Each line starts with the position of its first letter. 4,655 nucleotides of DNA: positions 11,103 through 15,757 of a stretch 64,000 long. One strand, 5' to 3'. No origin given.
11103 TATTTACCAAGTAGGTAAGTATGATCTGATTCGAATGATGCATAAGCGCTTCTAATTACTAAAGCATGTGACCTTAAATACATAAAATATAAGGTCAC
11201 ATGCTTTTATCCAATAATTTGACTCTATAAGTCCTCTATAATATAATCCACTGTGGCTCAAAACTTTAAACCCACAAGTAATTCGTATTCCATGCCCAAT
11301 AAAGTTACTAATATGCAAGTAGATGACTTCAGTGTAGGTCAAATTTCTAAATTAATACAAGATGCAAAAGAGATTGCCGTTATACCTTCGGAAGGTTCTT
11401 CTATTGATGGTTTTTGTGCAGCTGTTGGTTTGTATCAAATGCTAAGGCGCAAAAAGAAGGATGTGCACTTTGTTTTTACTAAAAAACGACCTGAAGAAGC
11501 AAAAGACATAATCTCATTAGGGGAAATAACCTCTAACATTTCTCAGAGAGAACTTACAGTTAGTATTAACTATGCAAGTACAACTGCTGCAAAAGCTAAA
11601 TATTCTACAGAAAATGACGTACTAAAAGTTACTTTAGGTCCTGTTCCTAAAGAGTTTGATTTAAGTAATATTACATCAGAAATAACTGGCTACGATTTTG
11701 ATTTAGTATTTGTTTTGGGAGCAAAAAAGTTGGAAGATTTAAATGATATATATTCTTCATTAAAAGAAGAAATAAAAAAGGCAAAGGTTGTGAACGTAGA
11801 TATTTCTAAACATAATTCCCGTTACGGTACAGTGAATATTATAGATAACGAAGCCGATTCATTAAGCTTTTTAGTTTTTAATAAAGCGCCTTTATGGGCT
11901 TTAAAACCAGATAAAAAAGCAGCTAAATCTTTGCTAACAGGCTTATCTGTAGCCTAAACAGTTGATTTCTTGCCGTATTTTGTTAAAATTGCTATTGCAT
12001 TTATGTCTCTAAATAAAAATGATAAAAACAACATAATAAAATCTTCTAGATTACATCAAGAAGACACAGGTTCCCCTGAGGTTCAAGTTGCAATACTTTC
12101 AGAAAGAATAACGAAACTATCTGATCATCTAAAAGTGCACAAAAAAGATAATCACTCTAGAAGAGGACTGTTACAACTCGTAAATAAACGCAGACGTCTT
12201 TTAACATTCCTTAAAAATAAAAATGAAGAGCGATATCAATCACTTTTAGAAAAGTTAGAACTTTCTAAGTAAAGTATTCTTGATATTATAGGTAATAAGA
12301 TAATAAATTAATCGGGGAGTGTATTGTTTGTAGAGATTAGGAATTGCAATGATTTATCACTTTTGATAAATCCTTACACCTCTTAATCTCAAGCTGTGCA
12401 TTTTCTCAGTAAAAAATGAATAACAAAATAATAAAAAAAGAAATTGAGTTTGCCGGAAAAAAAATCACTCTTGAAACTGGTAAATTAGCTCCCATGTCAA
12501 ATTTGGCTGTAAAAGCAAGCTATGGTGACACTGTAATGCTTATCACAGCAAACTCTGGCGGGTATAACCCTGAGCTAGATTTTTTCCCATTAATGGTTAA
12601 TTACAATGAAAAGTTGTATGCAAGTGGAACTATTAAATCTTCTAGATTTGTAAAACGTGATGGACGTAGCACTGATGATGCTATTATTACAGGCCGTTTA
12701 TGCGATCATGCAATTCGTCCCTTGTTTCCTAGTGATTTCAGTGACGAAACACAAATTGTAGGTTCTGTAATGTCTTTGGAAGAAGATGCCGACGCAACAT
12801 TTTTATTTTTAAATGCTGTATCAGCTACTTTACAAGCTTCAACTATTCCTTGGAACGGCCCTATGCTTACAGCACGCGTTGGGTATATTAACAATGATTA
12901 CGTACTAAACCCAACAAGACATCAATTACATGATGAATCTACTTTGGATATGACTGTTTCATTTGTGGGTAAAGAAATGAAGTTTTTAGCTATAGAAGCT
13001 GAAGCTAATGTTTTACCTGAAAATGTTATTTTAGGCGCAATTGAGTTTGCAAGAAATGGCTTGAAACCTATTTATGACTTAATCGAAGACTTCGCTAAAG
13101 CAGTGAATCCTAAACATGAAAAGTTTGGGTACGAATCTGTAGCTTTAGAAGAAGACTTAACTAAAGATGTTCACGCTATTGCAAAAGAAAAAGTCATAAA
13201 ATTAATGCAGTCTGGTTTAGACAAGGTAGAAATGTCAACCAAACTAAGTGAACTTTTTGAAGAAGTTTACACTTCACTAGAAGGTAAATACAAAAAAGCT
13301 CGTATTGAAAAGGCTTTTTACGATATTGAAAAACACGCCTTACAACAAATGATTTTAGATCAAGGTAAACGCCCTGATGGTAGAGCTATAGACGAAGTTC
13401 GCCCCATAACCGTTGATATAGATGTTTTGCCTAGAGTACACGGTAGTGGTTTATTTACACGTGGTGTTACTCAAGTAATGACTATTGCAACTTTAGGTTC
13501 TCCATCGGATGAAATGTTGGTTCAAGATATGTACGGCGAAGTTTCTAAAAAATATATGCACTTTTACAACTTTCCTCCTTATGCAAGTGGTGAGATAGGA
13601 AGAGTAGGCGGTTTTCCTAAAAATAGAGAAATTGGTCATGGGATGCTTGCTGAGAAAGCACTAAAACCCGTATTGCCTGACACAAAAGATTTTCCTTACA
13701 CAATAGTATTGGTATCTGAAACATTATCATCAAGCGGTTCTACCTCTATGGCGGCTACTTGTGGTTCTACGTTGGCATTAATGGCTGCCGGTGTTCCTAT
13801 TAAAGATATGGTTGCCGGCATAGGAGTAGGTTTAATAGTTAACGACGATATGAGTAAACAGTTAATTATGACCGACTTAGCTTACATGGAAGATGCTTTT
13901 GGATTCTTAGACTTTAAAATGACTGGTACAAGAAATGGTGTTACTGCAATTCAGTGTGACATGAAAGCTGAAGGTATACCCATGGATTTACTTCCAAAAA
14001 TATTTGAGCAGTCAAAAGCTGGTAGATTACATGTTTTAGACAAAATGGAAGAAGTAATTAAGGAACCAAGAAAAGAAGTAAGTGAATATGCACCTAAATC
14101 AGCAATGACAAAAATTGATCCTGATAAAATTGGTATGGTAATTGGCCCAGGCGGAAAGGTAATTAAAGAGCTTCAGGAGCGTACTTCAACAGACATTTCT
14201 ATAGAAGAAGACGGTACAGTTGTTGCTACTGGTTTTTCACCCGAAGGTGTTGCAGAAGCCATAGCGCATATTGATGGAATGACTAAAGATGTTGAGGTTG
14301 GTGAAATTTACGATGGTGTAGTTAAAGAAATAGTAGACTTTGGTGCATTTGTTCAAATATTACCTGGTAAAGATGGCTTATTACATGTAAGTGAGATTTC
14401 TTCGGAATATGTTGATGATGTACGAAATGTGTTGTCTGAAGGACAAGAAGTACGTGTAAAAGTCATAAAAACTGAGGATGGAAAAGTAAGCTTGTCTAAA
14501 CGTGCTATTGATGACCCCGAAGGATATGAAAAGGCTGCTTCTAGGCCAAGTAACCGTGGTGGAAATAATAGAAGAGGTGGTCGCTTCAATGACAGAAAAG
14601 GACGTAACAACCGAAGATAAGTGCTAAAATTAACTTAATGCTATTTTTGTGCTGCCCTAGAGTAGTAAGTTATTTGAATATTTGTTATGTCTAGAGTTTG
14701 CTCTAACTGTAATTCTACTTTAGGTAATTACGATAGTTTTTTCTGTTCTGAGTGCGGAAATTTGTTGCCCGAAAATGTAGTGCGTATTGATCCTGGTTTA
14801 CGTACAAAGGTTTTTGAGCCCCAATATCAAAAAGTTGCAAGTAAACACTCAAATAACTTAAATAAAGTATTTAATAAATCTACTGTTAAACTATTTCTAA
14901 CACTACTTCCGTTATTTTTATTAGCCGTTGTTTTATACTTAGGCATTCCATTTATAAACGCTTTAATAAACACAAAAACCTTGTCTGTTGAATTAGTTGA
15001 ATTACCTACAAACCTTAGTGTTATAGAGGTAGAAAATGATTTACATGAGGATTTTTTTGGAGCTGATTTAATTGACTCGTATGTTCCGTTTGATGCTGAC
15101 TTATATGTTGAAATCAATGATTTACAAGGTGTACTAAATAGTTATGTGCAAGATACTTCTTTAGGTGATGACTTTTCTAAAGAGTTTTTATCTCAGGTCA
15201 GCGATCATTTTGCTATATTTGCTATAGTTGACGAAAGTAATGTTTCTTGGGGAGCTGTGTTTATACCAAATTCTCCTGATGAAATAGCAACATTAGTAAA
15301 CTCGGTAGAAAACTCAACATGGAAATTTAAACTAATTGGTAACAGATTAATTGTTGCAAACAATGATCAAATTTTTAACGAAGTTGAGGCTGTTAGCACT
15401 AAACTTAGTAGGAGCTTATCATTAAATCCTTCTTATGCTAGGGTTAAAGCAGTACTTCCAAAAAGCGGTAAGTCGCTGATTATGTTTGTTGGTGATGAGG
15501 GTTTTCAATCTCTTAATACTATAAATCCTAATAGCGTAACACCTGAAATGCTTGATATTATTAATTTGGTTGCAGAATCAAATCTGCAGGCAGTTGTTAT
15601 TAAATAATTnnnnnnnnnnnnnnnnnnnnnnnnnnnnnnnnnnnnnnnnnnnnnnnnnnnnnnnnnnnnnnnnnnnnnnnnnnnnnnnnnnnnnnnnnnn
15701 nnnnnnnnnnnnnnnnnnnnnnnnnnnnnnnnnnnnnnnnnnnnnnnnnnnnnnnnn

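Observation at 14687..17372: Stand-alone Lon AAA+ module (no protease, no N-domain) co-operonic with a zinc-ribbon membrane protein and a LysM protein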

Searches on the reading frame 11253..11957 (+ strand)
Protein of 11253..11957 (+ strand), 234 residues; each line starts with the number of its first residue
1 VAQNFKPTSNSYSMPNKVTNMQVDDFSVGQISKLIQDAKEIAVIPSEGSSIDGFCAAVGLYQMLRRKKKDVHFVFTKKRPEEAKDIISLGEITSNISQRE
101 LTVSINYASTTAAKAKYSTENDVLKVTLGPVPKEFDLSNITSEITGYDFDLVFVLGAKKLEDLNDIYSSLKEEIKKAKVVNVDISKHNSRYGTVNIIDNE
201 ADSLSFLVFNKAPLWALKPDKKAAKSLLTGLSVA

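Call 3: search_protein_families(library=pfam, proteins=[window:11253-11957:+], max_evalue=0.1)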
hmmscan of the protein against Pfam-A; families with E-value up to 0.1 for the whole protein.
window:11253-11957:+ (234 aa): 1 family
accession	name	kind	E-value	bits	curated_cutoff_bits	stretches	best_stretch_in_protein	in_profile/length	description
PF01368.27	DHH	-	8.6e-05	23.3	28.1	1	41-230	2-124/125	DHH family, N-terminal domain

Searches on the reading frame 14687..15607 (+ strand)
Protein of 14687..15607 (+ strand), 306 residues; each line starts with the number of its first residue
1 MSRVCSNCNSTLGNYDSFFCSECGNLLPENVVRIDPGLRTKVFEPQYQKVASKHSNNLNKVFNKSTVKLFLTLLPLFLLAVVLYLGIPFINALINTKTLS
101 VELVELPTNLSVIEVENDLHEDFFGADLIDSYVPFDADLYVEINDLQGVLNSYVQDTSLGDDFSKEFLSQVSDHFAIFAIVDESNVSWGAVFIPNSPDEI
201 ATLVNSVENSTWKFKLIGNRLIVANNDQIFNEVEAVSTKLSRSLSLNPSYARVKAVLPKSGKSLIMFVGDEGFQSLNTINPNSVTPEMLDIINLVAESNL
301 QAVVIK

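Call 3: search_protein_families(library=pfam, proteins=[window:14687-15607:+], max_evalue=0.1)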
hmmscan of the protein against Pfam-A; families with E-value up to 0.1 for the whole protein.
window:14687-15607:+ (306 aa): 4 families
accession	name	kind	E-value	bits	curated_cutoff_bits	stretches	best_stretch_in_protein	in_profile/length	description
PF08271.17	Zn_Ribbon_TF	-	0.0018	18.2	29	1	4-32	2-34/43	TFIIB zinc-binding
PF08772.16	Zn_ribbon_NOB1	-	0.065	13.8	24.9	0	4-25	10-31/72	Nin one binding (NOB1) Zn-ribbon like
PF13687.11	DUF4153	-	0.071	12.7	27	1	47-96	70-119/373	Domain of unknown function (DUF4153)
PF13240.11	Zn_Ribbon_1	-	0.076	13.3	25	0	19-30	1-12/23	zinc-ribbon domain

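Call 4: search_protein_families(library=ncbifam, proteins=[window:14687-15607:+], max_evalue=0.1)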
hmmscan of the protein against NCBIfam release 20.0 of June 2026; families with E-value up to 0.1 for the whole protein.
window:14687-15607:+ (306 aa): 0 families

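Call 19: find_homologous_proteins(query=window:14687-15607:+, max_evalue=0.001)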
Query window:14687-15607:+ (306 aa): 1 proteins with E <= 0.001 among 1379 candidates.
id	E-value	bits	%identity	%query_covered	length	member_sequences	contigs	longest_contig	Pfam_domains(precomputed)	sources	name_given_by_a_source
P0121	3.2e-194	662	100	100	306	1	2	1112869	-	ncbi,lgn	ncbi:MAG: hypothetical protein ACOZAO_01805 [Patescibacteria group bacterium]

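Call 40: find_homologous_proteins(query=A2, max_evalue=0.001)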
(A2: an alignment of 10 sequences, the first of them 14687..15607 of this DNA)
Query A2 (10 sequences) (306 aa, profile of the alignment): 12 proteins with E <= 0.001 among 8000 candidates.
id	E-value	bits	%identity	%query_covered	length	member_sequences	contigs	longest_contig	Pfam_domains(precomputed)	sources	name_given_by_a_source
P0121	7.5e-98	346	100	100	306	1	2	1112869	-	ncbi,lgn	ncbi:MAG: hypothetical protein ACOZAO_01805 [Patescibacteria group bacterium]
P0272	3.2e-96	341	23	100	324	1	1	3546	-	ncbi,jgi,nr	ncbi:hypothetical protein K0B04_04405 [Patescibacteria group bacterium]|nr:hypothetical protein [Pat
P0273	8.5e-75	270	24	100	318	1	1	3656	-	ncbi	-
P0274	6.1e-74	268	25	87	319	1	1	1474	-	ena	-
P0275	3.3e-72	262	23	100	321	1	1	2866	-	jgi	jgi:hypothetical protein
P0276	4.2e-69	252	23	89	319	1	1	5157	-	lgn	-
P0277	1.8e-68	250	22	100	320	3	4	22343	-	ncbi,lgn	-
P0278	2.8e-68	249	21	100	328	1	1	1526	-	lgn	-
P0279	1.1e-67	247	20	100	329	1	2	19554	-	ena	-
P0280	5.6e-66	241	21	100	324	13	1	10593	-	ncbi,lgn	-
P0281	1.3e-61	227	21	100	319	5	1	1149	-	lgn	-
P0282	5.2e-58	215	26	100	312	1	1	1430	-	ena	-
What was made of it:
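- Only 12 database homologues were found (call 40).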

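Call 51: predict_structure(alignment_id=A3)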
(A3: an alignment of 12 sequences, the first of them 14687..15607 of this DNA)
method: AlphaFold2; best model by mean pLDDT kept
length: 306 residues; sequences in the alignment: 12
mean_pLDDT: 52.6   pTM: 0.44
mean pLDDT of the five models: 52.6, 51.8, 49.5, 45.6, 43.5
residues with pLDDT >= 90: 2; 70-90: 77; 50-70: 88; < 50: 139
segments of 3 or more residues with pLDDT < 50: 29-124, 154-157, 241-269, 300-306
pLDDT, mean of each block of 10 residues (from residue 1): 68 58 54 30 23 26 28 33 29 26 29 29 57 69 66 52 81 75 70 87 74 83 85 74 34 31 41 55 57 58 43
secondary structure, 60 per line:
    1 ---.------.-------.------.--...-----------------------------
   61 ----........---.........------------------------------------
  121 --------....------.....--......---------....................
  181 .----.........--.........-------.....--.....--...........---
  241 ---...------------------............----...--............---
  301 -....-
elements in order: H65-72 H76-84 H129-132 E139-143 H146-151 H161-170 E171-181 E186-194 H197-205 E213-217 E220-224 H227-237 E265-268 H269-276 H286-297 E302-305

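Call 56: fold_search(model_id=the predicted structure, library=pdb)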
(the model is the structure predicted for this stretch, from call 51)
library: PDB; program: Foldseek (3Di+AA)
matches with E <= 10: 350; with E <= 0.001: 0
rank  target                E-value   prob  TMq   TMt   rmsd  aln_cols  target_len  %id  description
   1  4kb4                  9.2e-02  0.41  0.13  0.21  16.1       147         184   11  Crystal structure of ribosome recycling factor mutant R31A from Mycobacterium tuberculosis (released 2014-03-12)
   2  2d4r_A                1.2e-01  0.09  0.10  0.17  14.7       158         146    9  Crystal structure of TTHA0849 from Thermus thermophilus HB8 (released 2005-12-13)
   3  4kdd                  2.1e-01  0.28  0.13  0.20  16.8       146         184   10  Structure of Mycobacterium tuberculosis ribosome recycling factor in presence of detergent (released 2014-03-12)
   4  1wqf                  2.1e-01  0.25  0.13  0.20  16.2       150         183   10  Crystal structure of Ribosome recycling factor from Mycobacterium Tuberculosis (released 2005-02-22)
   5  2d4r_C                2.4e-01  0.07  0.10  0.17  14.7       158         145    9  Crystal structure of TTHA0849 from Thermus thermophilus HB8 (released 2005-12-13)
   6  3k8j                  3.0e-01  0.80  0.27  0.33   4.3       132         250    8  Structure of crystal form III of TP0453 (released 2010-10-27)
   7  4kaw                  3.2e-01  0.21  0.13  0.20  16.8       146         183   10  Crystal structure of ribosome recycling factor mutant R39G from Mycobacterium tuberculosis (released 2014-03-19)
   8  3k8g_A                3.2e-01  0.13  0.12  0.14  13.7       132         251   11  Structure of crystal form I of TP0453 (released 2010-10-27)
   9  3k8i                  3.4e-01  0.69  0.27  0.32   4.5       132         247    9  Structure of crystal form IV of TP0453 (released 2010-10-27)
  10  3k8h_B                3.8e-01  0.15  0.12  0.14  14.3       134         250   10  Structure of crystal form I of TP0453 (released 2010-10-27)
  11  4igw_B                4.0e-01  0.06  0.10  0.18  14.8       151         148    8  Crystal structure of kirola (Act d 11) in P6122 space group (released 2013-09-04)
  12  6v8j_B                4.5e-01  0.06  0.10  0.18  14.4       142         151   12  Crystal structure of Ara h 8.0201 (released 2020-12-16)
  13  4igv                  5.7e-01  0.06  0.11  0.20  13.5       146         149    9  Crystal structure of kirola (Act d 11) (released 2013-09-04)
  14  2plg_B                5.7e-01  0.03  0.09  0.15  13.7       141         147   13  Crystal structure of T110839 protein from Synechococcus elongatus (released 2007-05-01)
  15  3sf5_B                6.1e-01  0.10  0.09  0.11  13.1        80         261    9  Crystal Structure of Helicobacter pylori Urease Accessory Protein UreF/H complex (released 2011-11-02)
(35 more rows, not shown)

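Call 73: search_protein_families(library=padloc, proteins=[window:14687-15607:+], max_evalue=0.01)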
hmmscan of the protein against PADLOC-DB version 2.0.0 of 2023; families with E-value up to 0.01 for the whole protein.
window:14687-15607:+ (306 aa): 0 families
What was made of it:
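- On Anti-phage defence systems with Lon-like or AAA components (PADLOC): ZnTM and LysM gave no hits (call 73).
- Tried and rejected: Defence-system membership: PADLOC was negative (call 73).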
